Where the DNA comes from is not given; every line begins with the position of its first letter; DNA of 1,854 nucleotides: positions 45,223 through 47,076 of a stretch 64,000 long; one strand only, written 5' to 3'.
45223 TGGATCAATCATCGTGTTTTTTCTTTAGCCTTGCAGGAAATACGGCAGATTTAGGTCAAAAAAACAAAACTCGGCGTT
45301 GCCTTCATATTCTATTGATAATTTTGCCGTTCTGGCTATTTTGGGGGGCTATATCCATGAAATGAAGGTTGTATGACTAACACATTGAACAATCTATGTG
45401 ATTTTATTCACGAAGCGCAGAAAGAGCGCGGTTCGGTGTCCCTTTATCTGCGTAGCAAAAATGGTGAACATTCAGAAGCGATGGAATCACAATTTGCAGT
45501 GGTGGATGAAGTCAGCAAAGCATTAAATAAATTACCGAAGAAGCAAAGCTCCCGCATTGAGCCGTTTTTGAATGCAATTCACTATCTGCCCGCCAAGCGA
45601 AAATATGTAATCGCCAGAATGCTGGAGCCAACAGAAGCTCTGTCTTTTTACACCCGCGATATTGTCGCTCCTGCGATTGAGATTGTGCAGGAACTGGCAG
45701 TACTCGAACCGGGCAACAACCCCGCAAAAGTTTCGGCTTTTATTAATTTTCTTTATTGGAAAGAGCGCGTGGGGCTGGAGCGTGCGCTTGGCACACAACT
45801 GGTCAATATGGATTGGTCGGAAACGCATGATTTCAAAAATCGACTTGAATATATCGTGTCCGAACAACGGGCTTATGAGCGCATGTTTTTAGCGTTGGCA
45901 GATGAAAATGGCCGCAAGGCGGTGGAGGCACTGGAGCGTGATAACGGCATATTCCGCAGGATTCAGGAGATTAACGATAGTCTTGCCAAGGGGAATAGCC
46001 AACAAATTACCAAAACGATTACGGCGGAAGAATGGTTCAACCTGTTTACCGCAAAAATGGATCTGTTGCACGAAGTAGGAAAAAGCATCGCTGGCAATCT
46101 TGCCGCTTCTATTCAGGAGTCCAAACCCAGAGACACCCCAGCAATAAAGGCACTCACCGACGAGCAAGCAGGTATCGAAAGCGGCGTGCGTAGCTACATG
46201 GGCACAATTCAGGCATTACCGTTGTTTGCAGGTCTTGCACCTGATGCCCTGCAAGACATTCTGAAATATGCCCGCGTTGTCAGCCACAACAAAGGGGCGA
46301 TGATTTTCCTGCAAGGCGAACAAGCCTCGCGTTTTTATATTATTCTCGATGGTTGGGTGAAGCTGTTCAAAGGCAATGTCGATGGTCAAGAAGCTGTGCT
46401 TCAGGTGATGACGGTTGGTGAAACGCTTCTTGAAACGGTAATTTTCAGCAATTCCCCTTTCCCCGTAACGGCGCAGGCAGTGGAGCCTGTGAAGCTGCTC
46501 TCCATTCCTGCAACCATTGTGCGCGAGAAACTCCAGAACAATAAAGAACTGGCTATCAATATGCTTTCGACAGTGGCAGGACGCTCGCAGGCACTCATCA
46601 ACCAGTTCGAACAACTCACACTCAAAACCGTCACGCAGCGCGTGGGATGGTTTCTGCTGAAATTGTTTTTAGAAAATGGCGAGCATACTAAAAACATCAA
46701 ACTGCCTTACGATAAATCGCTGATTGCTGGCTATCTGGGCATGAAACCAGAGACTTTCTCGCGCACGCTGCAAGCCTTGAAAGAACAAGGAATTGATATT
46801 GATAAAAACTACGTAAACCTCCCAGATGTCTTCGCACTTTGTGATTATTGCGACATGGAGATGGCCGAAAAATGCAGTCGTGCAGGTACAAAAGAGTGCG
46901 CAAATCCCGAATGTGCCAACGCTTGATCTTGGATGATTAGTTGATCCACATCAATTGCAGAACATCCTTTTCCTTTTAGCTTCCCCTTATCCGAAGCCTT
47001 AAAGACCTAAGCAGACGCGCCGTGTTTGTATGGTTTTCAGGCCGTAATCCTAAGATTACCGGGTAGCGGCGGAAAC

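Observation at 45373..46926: One-component NIT-domain / Crp-Fnr fusion regulator with a Cys-rich C-terminal tail, divergent from narK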

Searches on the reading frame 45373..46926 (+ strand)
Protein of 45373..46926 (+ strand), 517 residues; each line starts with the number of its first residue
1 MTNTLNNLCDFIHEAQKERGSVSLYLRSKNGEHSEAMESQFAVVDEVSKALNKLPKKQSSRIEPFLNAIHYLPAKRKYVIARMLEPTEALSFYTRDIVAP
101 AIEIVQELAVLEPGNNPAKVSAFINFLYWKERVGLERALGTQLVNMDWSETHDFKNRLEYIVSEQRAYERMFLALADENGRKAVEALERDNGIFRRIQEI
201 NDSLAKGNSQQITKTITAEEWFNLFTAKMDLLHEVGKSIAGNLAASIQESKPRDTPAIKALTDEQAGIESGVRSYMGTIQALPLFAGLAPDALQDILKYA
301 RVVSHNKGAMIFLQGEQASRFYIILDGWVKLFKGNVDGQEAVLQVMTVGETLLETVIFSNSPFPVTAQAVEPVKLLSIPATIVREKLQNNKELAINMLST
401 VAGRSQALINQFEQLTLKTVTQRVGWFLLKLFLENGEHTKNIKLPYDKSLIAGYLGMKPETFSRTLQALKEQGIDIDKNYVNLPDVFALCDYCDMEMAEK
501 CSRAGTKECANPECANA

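Call 3: search_protein_families(library=pfam, proteins=[window:45373-46926:+], max_evalue=1)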
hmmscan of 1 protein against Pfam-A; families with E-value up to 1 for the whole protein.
window:45373-46926:+ (517 aa): 4 families
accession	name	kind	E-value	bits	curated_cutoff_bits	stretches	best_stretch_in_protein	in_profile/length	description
PF08376.15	NIT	-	1.3e-29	104.7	24.9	1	10-243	1-238/239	Nitrate and nitrite sensing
PF00027.35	cNMP_binding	-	1.6e-18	66.9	27.5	1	304-390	3-89/89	Cyclic nucleotide-binding domain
PF13545.12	HTH_Crp_2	-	2.9e-11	43.6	27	1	422-491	1-69/70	Crp-like helix-turn-helix domain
PF23280.1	TPR_26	-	0.42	11.1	27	0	382-422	107-147/175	Fungal tetratrico peptide repeats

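Call 4: search_protein_families(library=ncbifam, proteins=[window:45373-46926:+], max_evalue=1)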
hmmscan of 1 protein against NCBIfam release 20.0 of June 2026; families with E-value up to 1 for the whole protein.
window:45373-46926:+ (517 aa): 13 families
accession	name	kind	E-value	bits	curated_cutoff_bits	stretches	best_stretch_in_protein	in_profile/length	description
NF006901.0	PRK09392.1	equivalog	6.3e-35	120.6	211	1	278-492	8-220/236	transcriptional activator FtrB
NF050815.1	TransActFtrBCaul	equivalog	8.4e-25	87.5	300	1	278-489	10-219/251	transcriptional activator FtrB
NF008732.0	PRK11753.1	equivalog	1.2e-09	38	266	1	291-473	14-199/214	cAMP-activated global transcriptional regulator CRP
TIGR03697.1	NtcA_cyano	equivalog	1.5e-09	37.9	244.95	1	308-489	1-188/193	global nitrogen regulator NtcA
NF008365.0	PRK11161.1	subfamily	8.7e-09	35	228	1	291-493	40-243/250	fumarate/nitrate reduction transcriptional regulator Fnr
NF041163.2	encap_f2b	equivalog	2.2e-08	33.7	400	1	272-401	66-197/450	family 2B encapsulin nanocompartment shell protein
NF050806.1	TransRegFixKCaul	equivalog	8.5e-08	31.7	300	1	300-474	23-193/215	transcriptional regulator FixK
NF053664.1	TransRegPtrACyano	equivalog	3.9e-06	26.3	300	1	303-474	15-179/196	Crp/Fnr family transcriptional regulator PtrA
TIGR03896.1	cyc_nuc_ocin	subfamily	4.4e-05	23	161.05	1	308-402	169-263/317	bacteriocin-type transport-associated protein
NF058543.1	ActPatMycb56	equivalog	7.3e-05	21.8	460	1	283-374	2-92/317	acetyltransferase Pat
NF045989.1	TransRegFnrLRhodb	equivalog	0.00026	20.3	300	1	437-489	177-231/245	transcriptional regulator FnrL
NF007707.0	PRK10402.1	subfamily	0.00027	20.6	180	1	294-435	25-166/226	transcriptional regulator YeiL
NF038106.1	gamma_NF038106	equivalog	0.13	12.5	50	1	442-477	29-63/93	PA4642 family protein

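Call 6: find_homologous_proteins(query=window:45373-46926:+, max_evalue=0.001)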
Query window:45373-46926:+ (517 aa): 262 proteins with E <= 0.001 among 8000 candidates; the best 120 are listed.
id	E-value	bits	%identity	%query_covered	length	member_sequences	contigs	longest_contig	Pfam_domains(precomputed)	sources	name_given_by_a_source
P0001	0.0e+0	1151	100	100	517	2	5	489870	PF13545.13,PF00027.36,PF08376.16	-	-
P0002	0.0e+0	1035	91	100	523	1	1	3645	PF13545.13,PF00027.36,PF08376.16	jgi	jgi:CRP-like cAMP-binding protein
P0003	0.0e+0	1032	89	100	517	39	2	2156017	PF13545.13,PF00027.36,PF08376.16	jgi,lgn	jgi:CRP-like cAMP-binding protein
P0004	0.0e+0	1018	87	100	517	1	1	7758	PF13545.13,PF00027.36,PF08376.16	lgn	-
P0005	0.0e+0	1015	87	100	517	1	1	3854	PF13545.13,PF00027.36,PF08376.16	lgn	-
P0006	0.0e+0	1014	87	100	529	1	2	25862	PF13545.13,PF00027.36,PF08376.16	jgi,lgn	-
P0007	2.5e-296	1001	87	100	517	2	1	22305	PF13545.13,PF00027.36,PF08376.16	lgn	-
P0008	9.0e-292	986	85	100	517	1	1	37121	PF13545.13,PF00027.36,PF08376.16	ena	-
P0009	1.6e-290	982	85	100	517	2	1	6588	PF13545.13,PF00027.36,PF08376.16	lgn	-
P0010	7.2e-288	973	83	100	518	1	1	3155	PF13545.13,PF00027.36,PF08376.16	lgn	-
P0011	1.1e-286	969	84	99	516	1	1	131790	PF13545.13,PF00027.36,PF08376.16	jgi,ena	-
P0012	8.6e-277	937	81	100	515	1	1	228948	PF13545.13,PF00027.36,PF08376.16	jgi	-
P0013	2.0e-272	922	80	100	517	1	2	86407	PF13545.13,PF00027.36,PF08376.16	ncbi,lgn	-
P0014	6.2e-271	917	79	100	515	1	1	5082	PF13545.13,PF00027.36,PF08376.16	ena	-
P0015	7.6e-264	894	78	99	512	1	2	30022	PF13545.13,PF00027.36,PF08376.16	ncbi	-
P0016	1.5e-263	893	78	99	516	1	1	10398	PF13545.13,PF00027.36,PF08376.16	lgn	-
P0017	2.5e-255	866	75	100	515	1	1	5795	PF13545.13,PF00027.36,PF08376.16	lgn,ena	-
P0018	4.6e-254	862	74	99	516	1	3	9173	PF13545.13,PF00027.36,PF08376.16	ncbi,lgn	-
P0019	4.7e-254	862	74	100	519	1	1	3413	PF13545.13,PF00027.36,PF08376.16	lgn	-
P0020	5.7e-254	861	74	100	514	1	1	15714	PF13545.13,PF00027.36,PF08376.16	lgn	-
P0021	4.4e-253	858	74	100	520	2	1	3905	PF13545.13,PF00027.36,PF08376.16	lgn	-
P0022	9.6e-253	857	74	99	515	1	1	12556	PF13545.13,PF00027.36,PF08376.16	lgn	-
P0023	6.2e-251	851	73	100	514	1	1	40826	PF13545.13,PF00027.36,PF08376.16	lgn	-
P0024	8.4e-250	848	74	100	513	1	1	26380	PF13545.13,PF00027.36,PF08376.16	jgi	jgi:CRP-like cAMP-binding protein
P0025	1.1e-247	841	73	100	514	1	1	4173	PF13545.13,PF00027.36,PF08376.16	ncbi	-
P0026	7.5e-247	838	72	99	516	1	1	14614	PF13545.13,PF00027.36,PF08376.16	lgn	-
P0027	1.3e-246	837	73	100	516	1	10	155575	PF13545.13,PF00027.36,PF08376.16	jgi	jgi:CRP-like cAMP-binding protein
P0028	1.9e-245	833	71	100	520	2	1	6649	PF13545.13,PF00027.36,PF08376.16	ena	-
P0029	1.4e-243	827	71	100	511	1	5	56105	PF13545.13,PF00027.36,PF08376.16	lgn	-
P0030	3.0e-243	826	72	100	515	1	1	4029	PF13545.13,PF00027.36,PF08376.16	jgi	jgi:CRP-like cAMP-binding protein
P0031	4.9e-243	825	72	100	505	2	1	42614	PF13545.13,PF00027.36,PF08376.16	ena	-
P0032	1.2e-241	821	71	100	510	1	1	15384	PF13545.13,PF00027.36,PF08376.16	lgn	-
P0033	3.1e-241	819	71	99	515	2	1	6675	PF13545.13,PF00027.36,PF08376.16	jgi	jgi:CRP-like cAMP-binding protein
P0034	3.1e-239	813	71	99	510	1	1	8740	PF13545.13,PF00027.36,PF08376.16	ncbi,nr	ncbi:MAG: nitrate- and nitrite sensing domain-containing protein [Alphaproteobacteria bacterium]|nr:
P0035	4.0e-239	812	69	99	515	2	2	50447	PF13545.13,PF00027.36,PF08376.16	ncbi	-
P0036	1.7e-238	810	70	99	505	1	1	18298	PF13545.13,PF00027.36,PF08376.16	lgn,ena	-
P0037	1.9e-234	797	68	100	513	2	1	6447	PF13545.13,PF00027.36,PF08376.16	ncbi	-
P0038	9.8e-232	788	70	100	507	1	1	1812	PF13545.13,PF00027.36,PF08376.16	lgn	-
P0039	1.1e-228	778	67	99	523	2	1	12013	PF13545.13,PF00027.36,PF08376.16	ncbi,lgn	ncbi:MAG: nitrate- and nitrite sensing domain-containing protein [Rickettsiales bacterium]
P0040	4.5e-228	776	65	100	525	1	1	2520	PF13545.13,PF00027.36,PF08376.16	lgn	-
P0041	1.4e-227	774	67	99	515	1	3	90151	PF13545.13,PF00027.36,PF08376.16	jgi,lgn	jgi:CRP-like cAMP-binding protein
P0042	1.8e-227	774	66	100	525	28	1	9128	PF13545.13,PF00027.36,PF08376.16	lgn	-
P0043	9.0e-226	768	68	99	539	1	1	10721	PF13545.13,PF00027.36,PF08376.16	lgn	-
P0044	1.4e-225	768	65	100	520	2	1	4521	PF13545.13,PF00027.36,PF08376.16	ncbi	-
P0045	2.3e-225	767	68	100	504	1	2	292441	PF13545.13,PF00027.36,PF08376.16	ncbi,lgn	-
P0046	7.5e-225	765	64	100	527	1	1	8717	PF13545.13,PF00027.36,PF08376.16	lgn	-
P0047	1.3e-224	764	67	100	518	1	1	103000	PF13545.13,PF00027.36,PF08376.16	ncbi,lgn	-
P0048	5.8e-221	752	63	100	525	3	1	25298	PF13545.13,PF00027.36,PF08376.16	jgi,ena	-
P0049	1.8e-218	744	68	98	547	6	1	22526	PF13545.13,PF00027.36,PF08376.16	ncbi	-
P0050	3.2e-217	740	65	100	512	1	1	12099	PF13545.13,PF00027.36,PF08376.16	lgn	-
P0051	1.9e-215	734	67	98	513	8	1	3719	PF13545.13,PF00027.36,PF08376.16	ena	-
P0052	2.2e-213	727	63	100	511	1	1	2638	PF13545.13,PF00027.36,PF08376.16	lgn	-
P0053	3.3e-210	717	63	100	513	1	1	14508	PF13545.13,PF00027.36,PF08376.16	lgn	-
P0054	6.7e-209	713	62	99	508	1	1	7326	PF13545.13,PF00027.36,PF08376.16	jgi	jgi:CRP-like cAMP-binding protein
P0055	7.9e-209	712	62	99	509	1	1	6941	PF13545.13,PF00027.36,PF08376.16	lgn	-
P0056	9.5e-208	709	62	99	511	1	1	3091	PF13545.13,PF00027.36,PF08376.16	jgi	jgi:CRP-like cAMP-binding protein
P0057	1.5e-205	702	63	100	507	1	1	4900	PF13545.13,PF00027.36,PF08376.16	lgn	-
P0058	4.0e-192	657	59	100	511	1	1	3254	PF13545.13,PF00027.36,PF08376.16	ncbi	-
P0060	4.2e-190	651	56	99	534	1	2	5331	PF13545.13,PF00027.36,PF08376.16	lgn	-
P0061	1.7e-186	639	55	99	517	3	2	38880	PF13545.13,PF00027.36,PF08376.16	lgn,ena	-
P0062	2.5e-186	638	56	99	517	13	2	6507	PF13545.13,PF00027.36,PF08376.16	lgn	-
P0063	3.1e-186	638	55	99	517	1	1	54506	PF13545.13,PF00027.36,PF08376.16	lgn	-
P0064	4.1e-182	624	54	99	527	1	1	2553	PF13545.13,PF00027.36,PF08376.16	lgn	-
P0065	2.4e-181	622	55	99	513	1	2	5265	PF13545.13,PF00027.36,PF08376.16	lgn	-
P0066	4.2e-180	618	55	99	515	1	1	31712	PF13545.13,PF00027.36,PF08376.16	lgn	-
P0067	9.3e-180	617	54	99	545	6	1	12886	PF13545.13,PF00027.36,PF08376.16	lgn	-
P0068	1.3e-178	613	54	99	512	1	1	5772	PF13545.13,PF00027.36,PF08376.16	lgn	-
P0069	2.9e-178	612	54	98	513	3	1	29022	PF13545.13,PF00027.36,PF08376.16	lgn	-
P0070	6.9e-175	600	54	98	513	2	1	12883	PF13545.13,PF00027.36,PF08376.16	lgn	-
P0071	1.6e-172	593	52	99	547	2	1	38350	PF13545.13,PF00027.36,PF08376.16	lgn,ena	-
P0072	2.7e-172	592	53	99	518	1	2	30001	PF13545.13,PF00027.36,PF08376.16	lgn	-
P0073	2.9e-172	592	52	99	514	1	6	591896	PF13545.13,PF00027.36,PF08376.16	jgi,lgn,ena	jgi:CRP-like cAMP-binding protein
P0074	9.7e-170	583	52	99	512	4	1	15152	PF13545.13,PF00027.36,PF08376.16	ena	-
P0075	3.2e-167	575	53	99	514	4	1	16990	PF13545.13,PF00027.36,PF08376.16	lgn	-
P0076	9.1e-163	561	51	98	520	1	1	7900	PF13545.13,PF00027.36,PF08376.16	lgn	-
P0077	7.7e-157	541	49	98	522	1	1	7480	PF13545.13,PF00027.36,PF08376.16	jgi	jgi:CRP-like cAMP-binding protein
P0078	3.5e-151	522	48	100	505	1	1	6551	PF13545.13,PF00027.36,PF08376.16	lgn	-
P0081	2.0e-136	474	45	99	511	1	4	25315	PF13545.13,PF00027.36,PF08376.16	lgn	-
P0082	2.0e-135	470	46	99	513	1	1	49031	PF13545.13,PF00027.36,PF08376.16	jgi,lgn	jgi:CRP-like cAMP-binding protein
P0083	2.7e-135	470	45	99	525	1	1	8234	PF13545.13,PF00027.36,PF08376.16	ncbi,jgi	jgi:CRP-like cAMP-binding protein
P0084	9.0e-134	465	45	99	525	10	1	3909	PF13545.13,PF00027.36,PF08376.16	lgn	-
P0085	4.2e-133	463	43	99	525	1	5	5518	PF13545.13,PF00027.36,PF08376.16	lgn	-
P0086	5.1e-131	456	44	98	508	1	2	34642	PF13545.13,PF00027.36,PF08376.16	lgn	-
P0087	3.8e-127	443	45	98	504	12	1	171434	PF13545.13,PF00027.36,PF08376.16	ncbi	-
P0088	2.1e-124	434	50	80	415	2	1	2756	PF00027.36,PF08376.16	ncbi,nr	ncbi:MAG: nitrate- and nitrite sensing domain-containing protein, partial [Caulobacterales bacterium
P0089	4.8e-124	433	44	100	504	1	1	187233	PF13545.13,PF00027.36,PF08376.16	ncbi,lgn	-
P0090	7.2e-123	429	41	97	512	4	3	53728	PF13545.13,PF00027.36,PF08376.16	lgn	-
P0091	2.1e-121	424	43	97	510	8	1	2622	PF13545.13,PF00027.36,PF08376.16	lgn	-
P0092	4.0e-121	423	40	99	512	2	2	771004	PF13545.13,PF00027.36,PF08376.16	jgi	-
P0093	8.7e-119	415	42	97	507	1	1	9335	PF13545.13,PF00027.36,PF08376.16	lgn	-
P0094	5.9e-117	409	41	99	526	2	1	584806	PF13545.13,PF00027.36,PF08376.16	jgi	-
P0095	9.2e-117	409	39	100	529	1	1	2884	PF13545.13,PF00027.36,PF08376.16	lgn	-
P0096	2.3e-116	407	41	99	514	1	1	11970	PF13545.13,PF00027.36,PF08376.16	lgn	-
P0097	2.9e-116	407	40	99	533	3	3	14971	PF13545.13,PF00027.36,PF08376.16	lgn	-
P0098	1.5e-115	405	40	100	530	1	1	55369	PF13545.13,PF00027.36,PF08376.16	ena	-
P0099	4.4e-115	403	40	100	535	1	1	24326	PF13545.13,PF00027.36,PF08376.16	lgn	-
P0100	5.0e-115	403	39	100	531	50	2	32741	PF13545.13,PF00027.36,PF08376.16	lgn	-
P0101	9.5e-114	399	38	100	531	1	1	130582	PF13545.13,PF00027.36,PF08376.16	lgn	-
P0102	1.5e-113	398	38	100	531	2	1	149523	PF13545.13,PF00027.36,PF08376.16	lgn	-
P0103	1.6e-113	398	39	98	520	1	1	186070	PF13545.13,PF00027.36,PF08376.16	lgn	-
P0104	2.1e-113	398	40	100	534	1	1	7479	PF13545.13,PF00027.36,PF08376.16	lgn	-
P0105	4.2e-113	397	40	99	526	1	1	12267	PF13545.13,PF00027.36,PF08376.16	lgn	-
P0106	2.4e-112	394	39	99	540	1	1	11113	PF13545.13,PF00027.36,PF08376.16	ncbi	-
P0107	7.2e-112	393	40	98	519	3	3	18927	PF13545.13,PF00027.36,PF08376.16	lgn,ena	-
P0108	4.0e-111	390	39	99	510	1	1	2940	PF13545.13,PF00027.36,PF08376.16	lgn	-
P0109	5.3e-111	390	39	98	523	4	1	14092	PF13545.13,PF00027.36,PF08376.16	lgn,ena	-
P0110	7.0e-111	389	39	100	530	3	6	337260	PF13545.13,PF00027.36,PF08376.16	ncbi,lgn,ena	-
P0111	2.4e-110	388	38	98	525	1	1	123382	PF13545.13,PF00027.36,PF08376.16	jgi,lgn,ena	-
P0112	2.7e-110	387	39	98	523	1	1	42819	PF13545.13,PF00027.36,PF08376.16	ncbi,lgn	-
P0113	4.6e-110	387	39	99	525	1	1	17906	PF13545.13,PF00027.36,PF08376.16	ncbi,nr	ncbi:MAG: nitrate- and nitrite sensing domain-containing protein [Alphaproteobacteria bacterium]|nr:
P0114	1.0e-109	386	39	100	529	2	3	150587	PF13545.13,PF00027.36,PF08376.16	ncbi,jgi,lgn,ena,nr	ncbi:MAG: cyclic nucleotide-binding domain-containing protein [Kordiimonadaceae bacterium]|nr:cyclic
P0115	1.3e-109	385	39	100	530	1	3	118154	PF13545.13,PF00027.36,PF08376.16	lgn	-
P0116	4.1e-109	384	39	99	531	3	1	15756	PF13545.13,PF00027.36,PF08376.16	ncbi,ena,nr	ncbi:MAG: nitrate- and nitrite sensing domain-containing protein [Emcibacteraceae bacterium]|nr:nitr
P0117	6.6e-109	383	38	100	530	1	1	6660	PF13545.13,PF00027.36,PF08376.16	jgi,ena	-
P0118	8.9e-109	382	39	99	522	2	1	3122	PF13545.13,PF00027.36,PF08376.16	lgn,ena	-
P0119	8.9e-109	382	37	100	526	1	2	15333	PF13545.13,PF00027.36,PF08376.16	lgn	-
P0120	1.2e-108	382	40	100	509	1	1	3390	PF13545.13,PF00027.36,PF08376.16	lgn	-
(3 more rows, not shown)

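Call 10: search_solved_structures(query=A1, max_evalue=0.01, show_alignments=2)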
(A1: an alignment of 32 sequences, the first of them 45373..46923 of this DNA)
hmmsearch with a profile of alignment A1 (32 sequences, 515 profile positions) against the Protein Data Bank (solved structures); distinct sequences matched with E-value up to 0.01: 152 (the best 60 are shown).
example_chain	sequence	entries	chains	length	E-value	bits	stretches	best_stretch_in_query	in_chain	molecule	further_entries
3h3z_A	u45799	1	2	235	1.6e-56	195.4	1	274-497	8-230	Cyclic nucleotide-binding protein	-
3fx3_A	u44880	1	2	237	1.6e-56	195.4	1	273-497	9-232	Cyclic nucleotide-binding protein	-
3dkw_A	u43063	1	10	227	6.5e-45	157.1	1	272-485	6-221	DNR protein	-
2z69_A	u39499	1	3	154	9.2e-27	97.2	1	272-416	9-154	DNR protein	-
9ya0_MA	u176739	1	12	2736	2.9e-25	92.3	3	214-378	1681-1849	PCR12, TGME49_219070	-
3r6s_A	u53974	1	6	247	8.8e-23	84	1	268-487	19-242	transcription regulator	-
4byy_A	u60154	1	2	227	2.1e-22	82.8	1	274-487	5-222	TRANSCRIPTIONAL REGULATOR, CRP/FNR FAMILY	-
4cyd_A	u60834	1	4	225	2.8e-22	82.4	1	274-487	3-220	PROBABLE TRANSCRIPTION REGULATOR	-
3i54_A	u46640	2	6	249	2.5e-21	79.3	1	270-487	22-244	Transcriptional regulator, Crp/Fnr family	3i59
3d0s_A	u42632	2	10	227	5.7e-21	78.1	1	275-487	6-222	TRANSCRIPTIONAL REGULATORY PROTEIN | PROBABLE TRANSCRIPTIONAL REGULATORY PROTEIN (PROBABLY CRP/ FNR-FAMILY)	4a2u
3mzh_A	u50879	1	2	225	7.3e-21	77.7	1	275-487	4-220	PROBABLE TRANSCRIPTIONAL REGULATORY PROTEIN (PROBABLY CRP/FNR-FAMILY)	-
3h3u_A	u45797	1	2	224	8.9e-21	77.4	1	276-487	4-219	PROBABLE TRANSCRIPTIONAL REGULATORY PROTEIN (PROBABLY CRP/FNR-FAMILY)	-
4akk_A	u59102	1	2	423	4.5e-19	71.8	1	7-272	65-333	NITRATE REGULATORY PROTEIN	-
4ev0_A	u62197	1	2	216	2.1e-17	66.3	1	279-472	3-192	Transcription regulator, Crp family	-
5dyk_A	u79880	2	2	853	1.3e-16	63.7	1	265-334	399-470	CGMP-dependent protein kinase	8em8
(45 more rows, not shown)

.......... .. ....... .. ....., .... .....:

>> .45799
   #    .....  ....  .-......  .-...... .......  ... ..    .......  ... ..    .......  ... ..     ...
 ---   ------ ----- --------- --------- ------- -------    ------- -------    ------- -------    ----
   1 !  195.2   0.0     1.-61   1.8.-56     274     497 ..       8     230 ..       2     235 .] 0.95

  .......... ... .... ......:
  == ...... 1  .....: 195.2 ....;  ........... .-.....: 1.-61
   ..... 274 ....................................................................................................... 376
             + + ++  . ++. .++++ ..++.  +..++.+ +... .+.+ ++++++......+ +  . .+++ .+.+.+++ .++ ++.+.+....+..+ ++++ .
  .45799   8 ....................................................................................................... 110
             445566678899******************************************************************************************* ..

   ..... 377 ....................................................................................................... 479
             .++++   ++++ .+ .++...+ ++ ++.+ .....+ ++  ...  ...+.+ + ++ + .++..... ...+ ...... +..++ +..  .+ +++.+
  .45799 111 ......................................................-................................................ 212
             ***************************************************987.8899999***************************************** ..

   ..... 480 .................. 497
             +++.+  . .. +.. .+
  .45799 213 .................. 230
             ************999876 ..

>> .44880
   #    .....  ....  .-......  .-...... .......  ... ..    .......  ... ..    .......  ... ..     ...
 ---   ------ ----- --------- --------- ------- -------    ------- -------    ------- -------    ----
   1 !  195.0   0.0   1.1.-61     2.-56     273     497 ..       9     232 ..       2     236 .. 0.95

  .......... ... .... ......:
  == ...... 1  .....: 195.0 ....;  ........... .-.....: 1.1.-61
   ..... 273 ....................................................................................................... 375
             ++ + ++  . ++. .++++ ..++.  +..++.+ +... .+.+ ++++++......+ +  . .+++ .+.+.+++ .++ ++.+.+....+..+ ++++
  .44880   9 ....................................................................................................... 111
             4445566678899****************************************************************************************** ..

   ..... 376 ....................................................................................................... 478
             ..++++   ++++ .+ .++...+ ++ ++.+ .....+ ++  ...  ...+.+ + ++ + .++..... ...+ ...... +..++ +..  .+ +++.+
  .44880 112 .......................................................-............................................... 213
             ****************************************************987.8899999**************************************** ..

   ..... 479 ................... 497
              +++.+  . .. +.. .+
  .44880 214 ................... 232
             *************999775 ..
